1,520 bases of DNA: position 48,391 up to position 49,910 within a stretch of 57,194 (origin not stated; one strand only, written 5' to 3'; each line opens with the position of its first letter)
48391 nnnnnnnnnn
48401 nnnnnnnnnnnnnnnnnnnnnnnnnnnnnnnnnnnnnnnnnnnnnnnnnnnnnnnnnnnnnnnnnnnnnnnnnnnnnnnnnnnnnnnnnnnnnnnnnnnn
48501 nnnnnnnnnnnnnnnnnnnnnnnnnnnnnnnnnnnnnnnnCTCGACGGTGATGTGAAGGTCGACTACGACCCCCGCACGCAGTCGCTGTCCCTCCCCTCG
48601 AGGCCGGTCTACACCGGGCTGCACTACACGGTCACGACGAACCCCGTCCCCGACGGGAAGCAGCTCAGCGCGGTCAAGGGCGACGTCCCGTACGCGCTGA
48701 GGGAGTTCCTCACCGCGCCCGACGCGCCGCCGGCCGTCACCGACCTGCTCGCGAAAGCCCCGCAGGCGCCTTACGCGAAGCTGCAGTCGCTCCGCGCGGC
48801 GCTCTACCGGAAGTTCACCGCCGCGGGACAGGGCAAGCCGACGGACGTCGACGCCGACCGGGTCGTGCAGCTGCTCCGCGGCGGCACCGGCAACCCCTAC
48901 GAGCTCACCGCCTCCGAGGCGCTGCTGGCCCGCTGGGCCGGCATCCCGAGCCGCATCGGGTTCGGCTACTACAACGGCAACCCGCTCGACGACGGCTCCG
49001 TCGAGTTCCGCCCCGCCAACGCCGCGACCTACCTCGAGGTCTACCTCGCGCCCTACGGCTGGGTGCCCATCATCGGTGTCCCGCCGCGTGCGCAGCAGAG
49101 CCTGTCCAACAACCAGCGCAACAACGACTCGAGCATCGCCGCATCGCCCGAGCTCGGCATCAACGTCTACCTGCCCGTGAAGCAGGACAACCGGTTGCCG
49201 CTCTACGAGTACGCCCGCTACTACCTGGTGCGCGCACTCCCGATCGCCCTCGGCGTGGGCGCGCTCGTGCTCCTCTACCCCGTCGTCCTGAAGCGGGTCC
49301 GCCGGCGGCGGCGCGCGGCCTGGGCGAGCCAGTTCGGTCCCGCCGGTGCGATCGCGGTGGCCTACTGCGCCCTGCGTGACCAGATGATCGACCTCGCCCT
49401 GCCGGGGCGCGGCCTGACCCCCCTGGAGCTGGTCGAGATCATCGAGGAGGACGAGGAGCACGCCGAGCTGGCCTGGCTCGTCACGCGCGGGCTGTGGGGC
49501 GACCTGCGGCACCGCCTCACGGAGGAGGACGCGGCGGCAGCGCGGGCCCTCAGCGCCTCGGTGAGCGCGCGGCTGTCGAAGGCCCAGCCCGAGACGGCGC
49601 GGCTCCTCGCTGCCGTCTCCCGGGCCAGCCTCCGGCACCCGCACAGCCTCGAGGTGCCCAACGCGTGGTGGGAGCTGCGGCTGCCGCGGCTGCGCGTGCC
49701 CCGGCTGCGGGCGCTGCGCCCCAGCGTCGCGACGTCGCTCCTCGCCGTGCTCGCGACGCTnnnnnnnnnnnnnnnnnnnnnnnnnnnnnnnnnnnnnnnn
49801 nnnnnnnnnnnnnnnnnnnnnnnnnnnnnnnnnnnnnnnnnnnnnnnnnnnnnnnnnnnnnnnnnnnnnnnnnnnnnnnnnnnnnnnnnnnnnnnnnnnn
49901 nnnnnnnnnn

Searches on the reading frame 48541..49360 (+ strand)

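Call 82: search_solved_structures(query=window:48541-49360:+, max_evalue=10, show_alignments=3)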
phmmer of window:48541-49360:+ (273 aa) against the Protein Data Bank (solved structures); distinct sequences matched with E-value up to 10: 3.
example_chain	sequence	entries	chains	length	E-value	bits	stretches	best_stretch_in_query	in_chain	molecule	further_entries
2pmz_K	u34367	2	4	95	0.66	12.9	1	204-244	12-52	DNA-directed RNA polymerase subunit K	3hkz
2waq_K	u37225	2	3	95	0.69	12.9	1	204-244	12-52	DNA-DIRECTED RNA POLYMERASE RPO6 SUBUNIT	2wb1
2y0s_I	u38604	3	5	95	1.5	11.7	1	204-245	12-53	DNA-DIRECTED RNA POLYMERASE SUBUNIT K | DNA-DIRECTED RNA POLYMERASE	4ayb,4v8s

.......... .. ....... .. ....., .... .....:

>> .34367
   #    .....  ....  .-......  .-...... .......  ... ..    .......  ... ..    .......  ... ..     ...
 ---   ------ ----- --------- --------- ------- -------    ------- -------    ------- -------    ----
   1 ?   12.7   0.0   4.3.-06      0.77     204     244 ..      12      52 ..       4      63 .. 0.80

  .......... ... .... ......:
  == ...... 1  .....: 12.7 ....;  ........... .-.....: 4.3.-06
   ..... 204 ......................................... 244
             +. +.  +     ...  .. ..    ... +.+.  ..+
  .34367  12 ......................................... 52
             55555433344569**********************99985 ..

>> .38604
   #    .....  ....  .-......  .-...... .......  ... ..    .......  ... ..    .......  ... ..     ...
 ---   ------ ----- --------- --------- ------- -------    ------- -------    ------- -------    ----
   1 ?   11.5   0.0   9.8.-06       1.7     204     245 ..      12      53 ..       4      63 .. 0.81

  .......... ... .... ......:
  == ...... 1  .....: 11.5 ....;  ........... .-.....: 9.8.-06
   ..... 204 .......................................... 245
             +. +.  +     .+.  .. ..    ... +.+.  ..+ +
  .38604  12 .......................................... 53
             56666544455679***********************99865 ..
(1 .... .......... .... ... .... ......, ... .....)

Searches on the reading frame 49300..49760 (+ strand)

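Call 88: search_protein_families(library=pfam, proteins=[window:49300-49760:+], max_evalue=1)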
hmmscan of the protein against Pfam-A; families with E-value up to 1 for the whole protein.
window:49300-49760:+ (153 aa): 1 family
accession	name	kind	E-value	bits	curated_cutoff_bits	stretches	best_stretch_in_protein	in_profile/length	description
PF14763.12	HPS3_C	-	0.18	11.1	26.7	1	20-111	63-153/503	Hermansky-Pudlak syndrome 3 protein, C-terminal region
